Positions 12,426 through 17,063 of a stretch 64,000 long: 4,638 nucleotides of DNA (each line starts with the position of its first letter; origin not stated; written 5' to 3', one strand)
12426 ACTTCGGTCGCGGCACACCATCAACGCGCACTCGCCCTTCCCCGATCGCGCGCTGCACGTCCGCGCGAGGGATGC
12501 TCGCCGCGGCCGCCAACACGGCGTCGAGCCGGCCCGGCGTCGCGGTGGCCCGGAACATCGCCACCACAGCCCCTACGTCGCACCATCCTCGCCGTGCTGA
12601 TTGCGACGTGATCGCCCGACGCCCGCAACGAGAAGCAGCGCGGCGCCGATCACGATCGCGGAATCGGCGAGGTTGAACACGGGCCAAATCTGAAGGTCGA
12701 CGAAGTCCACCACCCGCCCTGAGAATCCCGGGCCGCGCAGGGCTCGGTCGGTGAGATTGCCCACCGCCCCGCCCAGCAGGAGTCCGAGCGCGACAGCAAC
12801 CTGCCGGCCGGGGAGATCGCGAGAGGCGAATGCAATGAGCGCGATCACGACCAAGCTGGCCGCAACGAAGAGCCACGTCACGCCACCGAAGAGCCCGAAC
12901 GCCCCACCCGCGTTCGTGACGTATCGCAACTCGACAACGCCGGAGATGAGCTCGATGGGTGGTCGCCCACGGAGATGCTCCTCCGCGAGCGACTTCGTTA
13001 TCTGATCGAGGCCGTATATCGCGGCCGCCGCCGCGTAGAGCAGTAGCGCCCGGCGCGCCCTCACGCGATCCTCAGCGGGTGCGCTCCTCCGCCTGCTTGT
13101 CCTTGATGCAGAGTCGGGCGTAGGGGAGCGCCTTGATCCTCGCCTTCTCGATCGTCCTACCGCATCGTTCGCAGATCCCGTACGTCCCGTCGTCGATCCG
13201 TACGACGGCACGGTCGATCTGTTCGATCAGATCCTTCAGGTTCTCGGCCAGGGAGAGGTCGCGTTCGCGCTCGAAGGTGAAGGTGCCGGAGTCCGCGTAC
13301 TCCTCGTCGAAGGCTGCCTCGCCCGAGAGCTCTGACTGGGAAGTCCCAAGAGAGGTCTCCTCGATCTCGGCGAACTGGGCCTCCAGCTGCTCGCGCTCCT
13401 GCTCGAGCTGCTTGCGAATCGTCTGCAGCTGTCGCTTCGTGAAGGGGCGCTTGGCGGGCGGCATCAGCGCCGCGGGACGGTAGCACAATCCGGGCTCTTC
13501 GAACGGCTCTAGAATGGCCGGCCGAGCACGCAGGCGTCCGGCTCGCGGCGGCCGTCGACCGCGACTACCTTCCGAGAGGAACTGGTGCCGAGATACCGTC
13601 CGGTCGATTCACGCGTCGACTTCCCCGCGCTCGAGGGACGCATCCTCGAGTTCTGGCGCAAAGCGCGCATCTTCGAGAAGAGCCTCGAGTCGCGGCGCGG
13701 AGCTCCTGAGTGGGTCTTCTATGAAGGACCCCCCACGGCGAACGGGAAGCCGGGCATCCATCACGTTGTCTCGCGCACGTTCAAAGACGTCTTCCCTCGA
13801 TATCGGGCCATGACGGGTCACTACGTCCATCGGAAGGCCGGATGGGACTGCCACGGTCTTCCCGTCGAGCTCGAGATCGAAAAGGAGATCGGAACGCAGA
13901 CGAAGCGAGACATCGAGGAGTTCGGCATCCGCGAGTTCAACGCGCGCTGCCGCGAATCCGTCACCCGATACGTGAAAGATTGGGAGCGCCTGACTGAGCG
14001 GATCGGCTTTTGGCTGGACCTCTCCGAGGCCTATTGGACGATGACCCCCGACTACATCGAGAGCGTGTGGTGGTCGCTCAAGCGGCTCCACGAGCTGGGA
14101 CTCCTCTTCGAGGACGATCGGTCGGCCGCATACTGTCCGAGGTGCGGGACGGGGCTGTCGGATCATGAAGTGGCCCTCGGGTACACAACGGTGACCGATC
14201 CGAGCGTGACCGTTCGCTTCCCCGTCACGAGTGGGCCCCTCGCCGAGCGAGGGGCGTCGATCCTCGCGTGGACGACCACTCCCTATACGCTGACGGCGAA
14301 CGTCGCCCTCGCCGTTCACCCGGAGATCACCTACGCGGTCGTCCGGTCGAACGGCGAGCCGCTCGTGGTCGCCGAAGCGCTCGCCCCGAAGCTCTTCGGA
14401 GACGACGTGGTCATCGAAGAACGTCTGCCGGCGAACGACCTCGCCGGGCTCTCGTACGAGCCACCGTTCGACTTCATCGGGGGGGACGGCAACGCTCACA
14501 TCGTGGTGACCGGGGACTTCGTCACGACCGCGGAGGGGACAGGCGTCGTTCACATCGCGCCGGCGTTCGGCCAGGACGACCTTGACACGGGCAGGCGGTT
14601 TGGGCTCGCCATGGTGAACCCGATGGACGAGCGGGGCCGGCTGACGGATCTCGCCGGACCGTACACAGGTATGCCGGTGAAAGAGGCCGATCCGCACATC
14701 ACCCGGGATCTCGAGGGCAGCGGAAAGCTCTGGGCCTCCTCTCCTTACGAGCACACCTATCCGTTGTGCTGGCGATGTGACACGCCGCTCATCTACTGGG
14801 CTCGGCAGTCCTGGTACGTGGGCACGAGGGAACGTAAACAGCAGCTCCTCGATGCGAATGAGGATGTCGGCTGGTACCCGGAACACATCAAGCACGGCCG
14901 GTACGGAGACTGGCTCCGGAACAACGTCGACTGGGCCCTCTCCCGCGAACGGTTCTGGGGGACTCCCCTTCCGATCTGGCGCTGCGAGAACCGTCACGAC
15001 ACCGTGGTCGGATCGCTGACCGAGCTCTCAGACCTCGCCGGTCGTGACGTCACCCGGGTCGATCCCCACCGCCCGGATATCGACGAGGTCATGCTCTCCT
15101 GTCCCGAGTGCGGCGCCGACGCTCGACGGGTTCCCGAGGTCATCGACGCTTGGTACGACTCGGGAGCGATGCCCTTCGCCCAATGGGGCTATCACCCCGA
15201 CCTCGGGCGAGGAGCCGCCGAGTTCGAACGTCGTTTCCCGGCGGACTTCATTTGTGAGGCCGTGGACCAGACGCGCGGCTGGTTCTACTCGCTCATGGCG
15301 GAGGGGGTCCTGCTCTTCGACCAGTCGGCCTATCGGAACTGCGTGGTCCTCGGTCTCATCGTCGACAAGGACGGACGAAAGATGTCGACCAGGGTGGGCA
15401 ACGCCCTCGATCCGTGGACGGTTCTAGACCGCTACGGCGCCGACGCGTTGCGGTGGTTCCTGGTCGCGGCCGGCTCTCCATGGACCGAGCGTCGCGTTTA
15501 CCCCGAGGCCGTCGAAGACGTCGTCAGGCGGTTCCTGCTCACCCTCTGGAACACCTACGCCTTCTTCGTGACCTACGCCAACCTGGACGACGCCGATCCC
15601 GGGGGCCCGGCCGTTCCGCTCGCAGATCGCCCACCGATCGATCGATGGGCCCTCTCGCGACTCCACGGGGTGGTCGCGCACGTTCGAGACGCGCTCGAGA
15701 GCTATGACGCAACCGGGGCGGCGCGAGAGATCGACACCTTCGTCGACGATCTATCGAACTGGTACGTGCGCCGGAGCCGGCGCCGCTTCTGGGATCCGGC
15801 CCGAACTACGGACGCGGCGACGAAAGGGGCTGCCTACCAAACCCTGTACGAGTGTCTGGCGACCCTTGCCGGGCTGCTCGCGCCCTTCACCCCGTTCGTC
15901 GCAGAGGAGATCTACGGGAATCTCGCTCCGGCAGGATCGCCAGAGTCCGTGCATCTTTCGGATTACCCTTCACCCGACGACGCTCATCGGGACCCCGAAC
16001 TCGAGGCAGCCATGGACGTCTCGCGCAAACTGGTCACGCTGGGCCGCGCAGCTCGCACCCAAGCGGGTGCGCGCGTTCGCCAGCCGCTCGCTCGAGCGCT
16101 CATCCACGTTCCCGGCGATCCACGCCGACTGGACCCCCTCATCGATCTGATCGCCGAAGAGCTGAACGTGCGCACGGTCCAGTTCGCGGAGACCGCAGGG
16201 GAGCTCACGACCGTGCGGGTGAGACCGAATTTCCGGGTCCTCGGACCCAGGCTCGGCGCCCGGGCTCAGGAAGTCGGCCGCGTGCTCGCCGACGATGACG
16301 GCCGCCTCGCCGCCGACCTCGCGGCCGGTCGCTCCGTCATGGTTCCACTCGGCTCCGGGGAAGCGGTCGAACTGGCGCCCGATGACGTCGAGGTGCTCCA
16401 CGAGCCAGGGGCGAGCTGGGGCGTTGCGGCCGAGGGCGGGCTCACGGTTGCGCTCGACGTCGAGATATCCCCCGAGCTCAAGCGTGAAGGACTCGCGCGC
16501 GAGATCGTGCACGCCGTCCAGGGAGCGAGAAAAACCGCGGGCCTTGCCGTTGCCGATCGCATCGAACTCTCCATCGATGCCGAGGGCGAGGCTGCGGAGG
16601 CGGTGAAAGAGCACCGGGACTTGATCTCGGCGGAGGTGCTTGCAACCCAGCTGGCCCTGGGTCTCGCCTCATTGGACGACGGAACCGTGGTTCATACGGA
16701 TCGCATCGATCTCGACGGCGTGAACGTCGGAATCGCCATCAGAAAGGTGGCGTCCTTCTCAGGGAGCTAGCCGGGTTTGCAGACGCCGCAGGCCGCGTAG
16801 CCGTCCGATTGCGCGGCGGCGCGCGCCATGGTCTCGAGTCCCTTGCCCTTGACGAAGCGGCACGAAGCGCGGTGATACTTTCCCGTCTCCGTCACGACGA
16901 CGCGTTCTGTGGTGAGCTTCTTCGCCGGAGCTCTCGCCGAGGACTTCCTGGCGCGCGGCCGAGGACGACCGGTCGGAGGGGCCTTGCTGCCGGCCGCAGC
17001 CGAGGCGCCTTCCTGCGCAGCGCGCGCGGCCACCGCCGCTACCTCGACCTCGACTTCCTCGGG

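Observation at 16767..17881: Two paralogous membrane-anchored proteins with DNA-binding-like cytoplasmic tails inserted between ileS and divIVA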

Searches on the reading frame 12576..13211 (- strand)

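Call 5: search_protein_families(library=pfam, proteins=[window:12576-13211:-], max_evalue=0.1)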
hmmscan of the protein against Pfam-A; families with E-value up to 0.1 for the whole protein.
window:12576-13211:- (212 aa): 1 family
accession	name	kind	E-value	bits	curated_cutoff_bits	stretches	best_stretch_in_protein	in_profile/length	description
PF01252.23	Peptidase_A8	-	1.3e-33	116.6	25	1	62-196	2-139/142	Signal peptidase (SPase) II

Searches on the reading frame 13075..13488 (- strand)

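Call 5: search_protein_families(library=pfam, proteins=[window:13075-13488:-], max_evalue=0.1)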
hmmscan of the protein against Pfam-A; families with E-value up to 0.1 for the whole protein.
window:13075-13488:- (138 aa): 5 families
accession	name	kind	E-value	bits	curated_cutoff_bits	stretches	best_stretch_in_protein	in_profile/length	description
PF01258.23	zf-dskA_traR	-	7.8e-11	42.2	24.9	1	101-128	1-28/36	Prokaryotic dksA/traR C4-type zinc finger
PF06657.18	Cep57_MT_bd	-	0.016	16.1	31.3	0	18-45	10-37/77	Centrosome microtubule-binding domain of Cep57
PF08271.17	Zn_Ribbon_TF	-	0.025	14.5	29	1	99-125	16-41/43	TFIIB zinc-binding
PF18470.6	Cas9_a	-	0.056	13.5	26.9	1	12-64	46-97/221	Cas9 alpha-helical lobe domain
PF06827.20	zf-FPG_IleRS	-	0.098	13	21.3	0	106-118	4-16/30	Zinc finger found in FPG and IleRS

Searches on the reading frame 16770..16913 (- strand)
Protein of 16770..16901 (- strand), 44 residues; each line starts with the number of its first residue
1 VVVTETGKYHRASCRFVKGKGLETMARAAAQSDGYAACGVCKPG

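Call 10: search_protein_families(library=pfam, proteins=[window:16770-16901:-], max_evalue=1)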
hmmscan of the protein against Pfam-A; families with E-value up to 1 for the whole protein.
seq(44 aa): 2 families
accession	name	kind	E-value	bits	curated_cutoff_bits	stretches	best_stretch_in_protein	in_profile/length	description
PF02805.21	Ada_Zn_binding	-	0.0036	17.7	23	1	2-43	20-64/65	Metal binding domain of Ada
PF19746.4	DUF6233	-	0.0037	17.8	27.6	1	10-43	18-54/59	Family of unknown function (DUF6233)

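Call 20: search_solved_structures(query=A1, max_evalue=10, show_alignments=4)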
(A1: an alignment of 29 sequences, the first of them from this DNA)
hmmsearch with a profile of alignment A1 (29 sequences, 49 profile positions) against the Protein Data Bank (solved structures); distinct sequences matched with E-value up to 10: 4.
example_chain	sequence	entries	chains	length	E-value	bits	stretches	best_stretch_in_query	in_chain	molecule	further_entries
1u8b_A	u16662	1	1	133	0.22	14.5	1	4-49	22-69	Ada polyprotein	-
1zgw_A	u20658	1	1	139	0.24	14.3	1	4-49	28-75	Ada polyprotein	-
1adn_A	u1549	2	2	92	0.43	13.5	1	4-49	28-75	N-ADA 10 | ADA REGULATORY PROTEIN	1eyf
1wpk_A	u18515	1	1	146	0.44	13.5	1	4-48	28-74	ADA regulatory protein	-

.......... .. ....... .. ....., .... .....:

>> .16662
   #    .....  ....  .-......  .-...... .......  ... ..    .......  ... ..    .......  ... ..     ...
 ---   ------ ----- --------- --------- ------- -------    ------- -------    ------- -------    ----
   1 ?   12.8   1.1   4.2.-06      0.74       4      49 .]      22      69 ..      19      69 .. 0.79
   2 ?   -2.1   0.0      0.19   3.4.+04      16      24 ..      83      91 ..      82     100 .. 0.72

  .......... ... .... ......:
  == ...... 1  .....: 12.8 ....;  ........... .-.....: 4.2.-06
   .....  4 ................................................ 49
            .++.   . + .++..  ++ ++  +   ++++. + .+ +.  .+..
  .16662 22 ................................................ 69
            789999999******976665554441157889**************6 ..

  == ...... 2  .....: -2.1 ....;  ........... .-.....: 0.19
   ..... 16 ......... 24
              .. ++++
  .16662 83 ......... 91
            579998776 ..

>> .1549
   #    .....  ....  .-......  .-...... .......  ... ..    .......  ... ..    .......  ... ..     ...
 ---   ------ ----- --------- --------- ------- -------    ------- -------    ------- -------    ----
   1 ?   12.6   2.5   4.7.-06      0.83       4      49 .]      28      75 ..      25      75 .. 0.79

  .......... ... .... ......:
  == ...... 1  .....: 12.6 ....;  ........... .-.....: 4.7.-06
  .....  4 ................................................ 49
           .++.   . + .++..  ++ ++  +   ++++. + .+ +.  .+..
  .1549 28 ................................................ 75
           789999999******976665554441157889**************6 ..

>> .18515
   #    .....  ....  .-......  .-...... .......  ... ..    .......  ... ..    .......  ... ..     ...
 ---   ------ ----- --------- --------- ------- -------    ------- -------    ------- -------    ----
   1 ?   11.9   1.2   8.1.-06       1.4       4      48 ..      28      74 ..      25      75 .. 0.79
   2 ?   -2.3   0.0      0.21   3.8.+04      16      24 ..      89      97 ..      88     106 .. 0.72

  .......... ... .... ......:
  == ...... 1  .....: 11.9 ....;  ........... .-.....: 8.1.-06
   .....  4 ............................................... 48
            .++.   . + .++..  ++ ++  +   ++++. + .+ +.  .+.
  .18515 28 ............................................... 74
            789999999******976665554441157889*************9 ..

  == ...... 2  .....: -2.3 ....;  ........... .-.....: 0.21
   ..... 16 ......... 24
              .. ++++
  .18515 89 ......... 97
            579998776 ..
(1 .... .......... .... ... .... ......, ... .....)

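Call 34: search_protein_representatives(alignment_id=A1)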
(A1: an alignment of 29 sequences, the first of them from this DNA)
Query: 29 sequences, 49 profile positions. Proteins with E-value up to 0.001 (for the whole library): 5608; up to 1e-10: 590; up to 1e-30: 120. The best 150 are listed.
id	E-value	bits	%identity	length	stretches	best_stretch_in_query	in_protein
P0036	1.2e-90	313.1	-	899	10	2-48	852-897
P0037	3.7e-76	266.7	-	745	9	2-48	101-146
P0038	7.1e-69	243.4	-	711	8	2-48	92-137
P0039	4.1e-68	241.0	-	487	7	2-49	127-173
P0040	8.9e-63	223.9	-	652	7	2-48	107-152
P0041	9.8e-61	217.3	-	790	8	2-46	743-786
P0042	2.0e-60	216.4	-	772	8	2-48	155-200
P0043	5.8e-56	202.1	-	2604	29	12-26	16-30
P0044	1.8e-48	178.1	-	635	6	6-48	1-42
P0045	2.3e-47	174.6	-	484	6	2-48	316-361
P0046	1.1e-43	162.7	-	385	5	3-48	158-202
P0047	8.3e-43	159.9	-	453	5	2-48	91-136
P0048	3.0e-41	154.9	-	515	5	2-47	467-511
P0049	3.0e-41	154.9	-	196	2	2-48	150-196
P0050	3.3e-41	154.8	-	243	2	2-48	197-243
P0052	1.7e-40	152.6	-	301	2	2-48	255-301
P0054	3.4e-40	151.6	-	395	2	2-48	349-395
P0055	4.6e-40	151.2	-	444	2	2-48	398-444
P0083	2.7e-37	142.3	-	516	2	2-48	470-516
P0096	1.9e-36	139.6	-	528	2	2-48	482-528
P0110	8.6e-36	137.5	-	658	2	2-48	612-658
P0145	7.0e-33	128.2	-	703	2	2-48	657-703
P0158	6.1e-30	118.8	-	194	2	4-49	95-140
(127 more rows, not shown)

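Call 44: list_cluster_members(proteins=[P0052, P0054, P0110, P0158, P0036, P0039, P0055, P0083, P0096, P0145])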
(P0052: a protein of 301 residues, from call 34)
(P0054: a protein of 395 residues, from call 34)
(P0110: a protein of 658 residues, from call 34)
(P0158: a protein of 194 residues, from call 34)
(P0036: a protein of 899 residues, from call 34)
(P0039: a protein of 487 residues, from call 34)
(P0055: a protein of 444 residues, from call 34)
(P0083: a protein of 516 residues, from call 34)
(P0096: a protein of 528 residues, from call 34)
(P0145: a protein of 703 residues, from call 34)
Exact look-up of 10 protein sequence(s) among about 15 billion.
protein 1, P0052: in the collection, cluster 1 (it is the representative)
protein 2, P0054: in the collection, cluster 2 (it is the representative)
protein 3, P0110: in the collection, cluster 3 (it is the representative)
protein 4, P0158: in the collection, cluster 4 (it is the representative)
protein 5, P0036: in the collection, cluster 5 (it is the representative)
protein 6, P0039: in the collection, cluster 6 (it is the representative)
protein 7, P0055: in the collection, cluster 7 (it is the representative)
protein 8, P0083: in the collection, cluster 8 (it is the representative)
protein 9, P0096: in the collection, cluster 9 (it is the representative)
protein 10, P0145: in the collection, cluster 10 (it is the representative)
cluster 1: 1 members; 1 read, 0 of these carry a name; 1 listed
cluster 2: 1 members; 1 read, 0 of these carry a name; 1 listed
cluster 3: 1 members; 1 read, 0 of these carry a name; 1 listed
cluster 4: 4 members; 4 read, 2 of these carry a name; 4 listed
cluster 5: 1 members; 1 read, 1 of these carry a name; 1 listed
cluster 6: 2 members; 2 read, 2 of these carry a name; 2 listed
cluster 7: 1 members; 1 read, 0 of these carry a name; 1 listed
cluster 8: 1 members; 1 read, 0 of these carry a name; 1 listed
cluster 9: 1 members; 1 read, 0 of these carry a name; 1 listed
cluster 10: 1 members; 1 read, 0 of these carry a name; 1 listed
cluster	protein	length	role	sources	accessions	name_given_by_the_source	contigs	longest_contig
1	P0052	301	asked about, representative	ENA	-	-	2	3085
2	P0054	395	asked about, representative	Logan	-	-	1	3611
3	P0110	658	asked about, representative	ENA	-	-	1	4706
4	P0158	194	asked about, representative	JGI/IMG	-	hypothetical protein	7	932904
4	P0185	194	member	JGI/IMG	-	hypothetical protein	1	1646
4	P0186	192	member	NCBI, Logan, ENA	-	-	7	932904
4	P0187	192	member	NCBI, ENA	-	-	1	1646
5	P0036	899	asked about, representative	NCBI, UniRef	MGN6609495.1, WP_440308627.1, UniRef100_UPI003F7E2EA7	MAG: hypothetical protein ACTHMS_21110 [Jatrophihabitans sp.] | hypothetical protein n=1 Tax=Jatrophihabitans sp. TaxID=1932789 RepID=UPI003F7E2EA7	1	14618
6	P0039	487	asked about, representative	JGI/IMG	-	hypothetical protein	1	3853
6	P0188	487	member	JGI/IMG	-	hypothetical protein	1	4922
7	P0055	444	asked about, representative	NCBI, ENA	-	-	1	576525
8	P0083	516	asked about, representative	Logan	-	-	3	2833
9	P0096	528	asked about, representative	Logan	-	-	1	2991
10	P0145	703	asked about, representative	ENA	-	-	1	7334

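Call 47: predict_structure(alignment_id=A1)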
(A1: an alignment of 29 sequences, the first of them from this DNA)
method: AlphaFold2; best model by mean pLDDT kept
length: 48 residues; sequences in the alignment: 29
mean_pLDDT: 89.3   pTM: 0.65
mean pLDDT of the five models: 89.3, 87.1, 86.4, 86.0, 83.7
residues with pLDDT >= 90: 29; 70-90: 18; 50-70: 1; < 50: 0
segments of 3 or more residues with pLDDT < 50: none
pLDDT, mean of each block of 10 residues (from residue 1): 85 92 87 93 90
secondary structure, 60 per line:
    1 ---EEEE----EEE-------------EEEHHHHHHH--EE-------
elements in order: E4-7 E12-14 E28-30 H31-37
